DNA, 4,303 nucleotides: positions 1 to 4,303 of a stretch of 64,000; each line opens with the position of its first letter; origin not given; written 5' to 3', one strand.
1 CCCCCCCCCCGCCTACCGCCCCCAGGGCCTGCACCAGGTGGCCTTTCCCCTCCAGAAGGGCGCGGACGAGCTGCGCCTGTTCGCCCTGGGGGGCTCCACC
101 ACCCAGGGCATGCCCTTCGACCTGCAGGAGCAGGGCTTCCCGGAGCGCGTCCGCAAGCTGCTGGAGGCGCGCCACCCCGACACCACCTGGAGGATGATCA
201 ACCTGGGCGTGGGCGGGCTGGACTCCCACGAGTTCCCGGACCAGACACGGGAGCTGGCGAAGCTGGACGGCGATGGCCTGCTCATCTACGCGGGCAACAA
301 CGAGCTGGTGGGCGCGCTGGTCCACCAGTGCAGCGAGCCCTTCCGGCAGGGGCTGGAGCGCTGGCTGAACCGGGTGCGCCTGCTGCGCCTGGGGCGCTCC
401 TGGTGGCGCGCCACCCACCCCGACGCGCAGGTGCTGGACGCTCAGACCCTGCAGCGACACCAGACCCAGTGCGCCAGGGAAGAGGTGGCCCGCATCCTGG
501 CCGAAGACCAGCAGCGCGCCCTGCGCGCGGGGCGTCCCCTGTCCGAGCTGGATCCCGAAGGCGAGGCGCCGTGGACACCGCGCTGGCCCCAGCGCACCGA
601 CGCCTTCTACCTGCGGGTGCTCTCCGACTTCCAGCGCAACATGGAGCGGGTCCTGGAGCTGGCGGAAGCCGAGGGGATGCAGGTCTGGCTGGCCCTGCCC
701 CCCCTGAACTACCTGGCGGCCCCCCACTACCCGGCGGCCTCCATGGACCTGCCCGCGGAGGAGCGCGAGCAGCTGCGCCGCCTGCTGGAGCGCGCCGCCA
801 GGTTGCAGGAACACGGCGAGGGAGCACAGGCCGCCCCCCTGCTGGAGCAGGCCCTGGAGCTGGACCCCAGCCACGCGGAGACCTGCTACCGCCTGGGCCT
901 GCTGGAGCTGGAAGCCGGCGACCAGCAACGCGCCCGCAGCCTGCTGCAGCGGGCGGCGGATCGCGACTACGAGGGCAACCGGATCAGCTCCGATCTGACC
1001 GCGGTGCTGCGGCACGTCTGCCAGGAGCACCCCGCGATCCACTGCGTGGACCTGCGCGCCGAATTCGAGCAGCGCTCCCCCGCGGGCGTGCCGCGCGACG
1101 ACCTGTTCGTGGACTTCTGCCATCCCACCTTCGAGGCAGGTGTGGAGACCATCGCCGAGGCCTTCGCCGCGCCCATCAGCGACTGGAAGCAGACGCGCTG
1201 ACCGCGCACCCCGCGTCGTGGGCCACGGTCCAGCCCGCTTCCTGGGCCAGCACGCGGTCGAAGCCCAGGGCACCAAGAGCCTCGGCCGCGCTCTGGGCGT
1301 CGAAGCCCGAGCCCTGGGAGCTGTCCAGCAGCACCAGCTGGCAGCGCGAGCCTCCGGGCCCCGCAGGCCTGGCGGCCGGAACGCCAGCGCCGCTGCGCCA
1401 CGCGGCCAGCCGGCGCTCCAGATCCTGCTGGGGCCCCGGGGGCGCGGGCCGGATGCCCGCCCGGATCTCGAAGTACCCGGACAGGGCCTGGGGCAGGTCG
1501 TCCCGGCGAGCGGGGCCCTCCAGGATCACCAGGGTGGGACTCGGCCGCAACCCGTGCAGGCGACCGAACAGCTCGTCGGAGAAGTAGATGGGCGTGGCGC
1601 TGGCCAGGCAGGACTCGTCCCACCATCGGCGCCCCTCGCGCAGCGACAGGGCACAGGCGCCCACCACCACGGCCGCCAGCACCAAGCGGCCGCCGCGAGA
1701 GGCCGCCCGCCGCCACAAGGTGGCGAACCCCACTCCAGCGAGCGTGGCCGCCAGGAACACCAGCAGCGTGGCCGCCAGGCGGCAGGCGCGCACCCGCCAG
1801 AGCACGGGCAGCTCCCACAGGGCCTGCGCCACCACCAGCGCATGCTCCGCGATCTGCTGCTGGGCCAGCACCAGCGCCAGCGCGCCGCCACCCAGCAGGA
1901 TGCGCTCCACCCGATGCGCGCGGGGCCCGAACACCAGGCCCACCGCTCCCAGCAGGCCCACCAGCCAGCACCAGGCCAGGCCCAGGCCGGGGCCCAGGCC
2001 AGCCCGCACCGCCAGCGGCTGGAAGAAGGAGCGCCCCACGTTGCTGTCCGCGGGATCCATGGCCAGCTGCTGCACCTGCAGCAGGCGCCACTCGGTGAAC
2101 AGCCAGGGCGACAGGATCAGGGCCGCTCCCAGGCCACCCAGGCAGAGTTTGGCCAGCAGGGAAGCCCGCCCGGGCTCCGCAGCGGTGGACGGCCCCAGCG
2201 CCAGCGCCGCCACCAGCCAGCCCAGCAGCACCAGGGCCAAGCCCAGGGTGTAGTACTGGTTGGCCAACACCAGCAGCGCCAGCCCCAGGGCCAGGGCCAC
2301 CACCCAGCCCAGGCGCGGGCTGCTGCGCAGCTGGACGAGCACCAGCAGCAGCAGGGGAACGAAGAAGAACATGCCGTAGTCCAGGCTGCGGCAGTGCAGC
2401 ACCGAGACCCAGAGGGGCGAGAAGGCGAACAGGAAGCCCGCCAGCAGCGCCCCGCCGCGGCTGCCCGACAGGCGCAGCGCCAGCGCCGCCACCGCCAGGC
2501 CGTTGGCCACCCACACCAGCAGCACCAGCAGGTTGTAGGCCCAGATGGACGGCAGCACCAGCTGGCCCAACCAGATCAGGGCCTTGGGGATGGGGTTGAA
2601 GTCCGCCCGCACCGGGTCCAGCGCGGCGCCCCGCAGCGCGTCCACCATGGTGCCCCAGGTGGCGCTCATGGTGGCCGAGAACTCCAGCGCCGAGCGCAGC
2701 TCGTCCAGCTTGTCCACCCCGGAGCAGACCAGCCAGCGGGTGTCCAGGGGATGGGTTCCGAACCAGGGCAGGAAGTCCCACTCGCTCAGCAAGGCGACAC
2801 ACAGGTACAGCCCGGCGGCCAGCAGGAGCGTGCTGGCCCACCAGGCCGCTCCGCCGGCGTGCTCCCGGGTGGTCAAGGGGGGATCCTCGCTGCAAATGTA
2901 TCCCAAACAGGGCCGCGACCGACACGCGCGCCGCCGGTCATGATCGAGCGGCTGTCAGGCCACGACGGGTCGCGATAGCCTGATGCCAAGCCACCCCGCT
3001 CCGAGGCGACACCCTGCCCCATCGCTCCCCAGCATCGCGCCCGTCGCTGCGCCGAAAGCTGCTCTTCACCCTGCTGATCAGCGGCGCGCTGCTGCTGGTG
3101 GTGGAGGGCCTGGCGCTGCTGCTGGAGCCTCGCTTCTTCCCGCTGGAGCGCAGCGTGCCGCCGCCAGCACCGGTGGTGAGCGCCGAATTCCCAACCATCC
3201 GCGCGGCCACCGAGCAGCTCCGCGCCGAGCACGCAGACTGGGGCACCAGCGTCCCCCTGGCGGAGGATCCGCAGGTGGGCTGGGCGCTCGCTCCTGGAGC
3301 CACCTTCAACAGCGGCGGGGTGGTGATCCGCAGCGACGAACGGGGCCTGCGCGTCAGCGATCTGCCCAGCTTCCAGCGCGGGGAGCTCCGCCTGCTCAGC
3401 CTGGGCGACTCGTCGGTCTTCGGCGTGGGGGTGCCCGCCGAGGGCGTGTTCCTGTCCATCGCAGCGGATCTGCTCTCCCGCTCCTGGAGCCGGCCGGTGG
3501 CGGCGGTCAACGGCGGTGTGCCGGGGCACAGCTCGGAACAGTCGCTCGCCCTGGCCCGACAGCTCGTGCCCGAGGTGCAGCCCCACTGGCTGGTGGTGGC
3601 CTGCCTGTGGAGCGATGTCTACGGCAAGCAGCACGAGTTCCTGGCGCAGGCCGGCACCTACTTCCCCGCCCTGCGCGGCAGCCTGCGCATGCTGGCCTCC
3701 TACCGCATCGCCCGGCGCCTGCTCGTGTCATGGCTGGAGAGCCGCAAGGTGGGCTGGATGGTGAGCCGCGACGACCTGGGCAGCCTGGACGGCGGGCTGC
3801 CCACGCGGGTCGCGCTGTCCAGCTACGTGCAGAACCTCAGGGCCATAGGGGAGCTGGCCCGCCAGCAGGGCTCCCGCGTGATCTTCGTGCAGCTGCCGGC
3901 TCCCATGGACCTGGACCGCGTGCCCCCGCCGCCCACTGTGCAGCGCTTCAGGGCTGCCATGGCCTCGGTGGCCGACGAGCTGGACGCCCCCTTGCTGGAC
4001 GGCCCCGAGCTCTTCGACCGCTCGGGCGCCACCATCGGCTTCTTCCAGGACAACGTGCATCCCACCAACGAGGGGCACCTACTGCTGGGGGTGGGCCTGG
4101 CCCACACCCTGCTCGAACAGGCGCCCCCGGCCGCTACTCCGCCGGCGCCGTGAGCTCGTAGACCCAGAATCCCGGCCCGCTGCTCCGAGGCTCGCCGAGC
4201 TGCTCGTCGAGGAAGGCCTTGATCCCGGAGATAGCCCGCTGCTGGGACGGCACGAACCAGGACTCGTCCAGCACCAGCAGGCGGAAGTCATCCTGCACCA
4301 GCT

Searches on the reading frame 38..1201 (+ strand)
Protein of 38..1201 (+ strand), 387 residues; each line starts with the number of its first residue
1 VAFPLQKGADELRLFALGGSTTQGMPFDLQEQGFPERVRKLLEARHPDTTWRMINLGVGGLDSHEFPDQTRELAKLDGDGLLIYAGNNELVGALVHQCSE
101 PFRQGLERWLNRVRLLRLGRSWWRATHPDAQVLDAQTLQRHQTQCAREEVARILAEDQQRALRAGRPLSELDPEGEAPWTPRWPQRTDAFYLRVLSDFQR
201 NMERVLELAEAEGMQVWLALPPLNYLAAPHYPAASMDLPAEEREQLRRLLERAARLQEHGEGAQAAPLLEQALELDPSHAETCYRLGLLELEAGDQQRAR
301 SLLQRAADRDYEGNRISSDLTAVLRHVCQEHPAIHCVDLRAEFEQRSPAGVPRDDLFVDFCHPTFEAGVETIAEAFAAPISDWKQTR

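Call 68: search_protein_families(library=pfam, proteins=[window:38-1201:+], max_evalue=0.00001)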
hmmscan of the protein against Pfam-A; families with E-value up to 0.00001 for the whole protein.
window:38-1201:+ (387 aa): 3 families
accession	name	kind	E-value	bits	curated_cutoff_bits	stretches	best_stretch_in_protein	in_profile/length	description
PF13472.12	Lipase_GDSL_2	-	1.4e-09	39.2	32.9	0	16-143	1-116/178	GDSL-like Lipase/Acylhydrolase family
PF14559.12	TPR_19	-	5.6e-07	30.2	25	1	258-311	3-56/68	Tetratricopeptide repeat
PF13432.12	TPR_16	-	3.1e-06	28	32.7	0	252-309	3-60/65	Tetratricopeptide repeat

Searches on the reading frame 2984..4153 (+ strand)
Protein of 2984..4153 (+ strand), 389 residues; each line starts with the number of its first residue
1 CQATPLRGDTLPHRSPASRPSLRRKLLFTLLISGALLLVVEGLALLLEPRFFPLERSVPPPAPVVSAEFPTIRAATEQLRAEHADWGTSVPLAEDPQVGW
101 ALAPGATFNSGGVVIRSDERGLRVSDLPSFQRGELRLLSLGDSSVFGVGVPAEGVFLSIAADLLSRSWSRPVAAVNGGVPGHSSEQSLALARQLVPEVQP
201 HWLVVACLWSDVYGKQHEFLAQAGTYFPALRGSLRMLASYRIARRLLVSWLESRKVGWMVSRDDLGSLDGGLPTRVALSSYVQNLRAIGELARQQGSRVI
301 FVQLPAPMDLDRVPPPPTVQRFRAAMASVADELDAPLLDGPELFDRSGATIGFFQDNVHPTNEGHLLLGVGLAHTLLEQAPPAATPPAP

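Call 37: find_encoding_contigs(protein=window:2984-4153:+, flank=10000, max_places=6)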
Protein window:2984-4153:+ (389 aa): no gene with exactly this product is on record in the collection.

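Call 68: search_protein_families(library=pfam, proteins=[window:3098-4153:+], max_evalue=0.00001)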
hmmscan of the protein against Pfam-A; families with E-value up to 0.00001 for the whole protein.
window:3098-4153:+ (351 aa): 1 family
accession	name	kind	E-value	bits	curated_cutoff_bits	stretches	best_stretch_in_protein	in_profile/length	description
PF13472.12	Lipase_GDSL_2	-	3e-12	47.8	32.9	1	102-327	2-176/178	GDSL-like Lipase/Acylhydrolase family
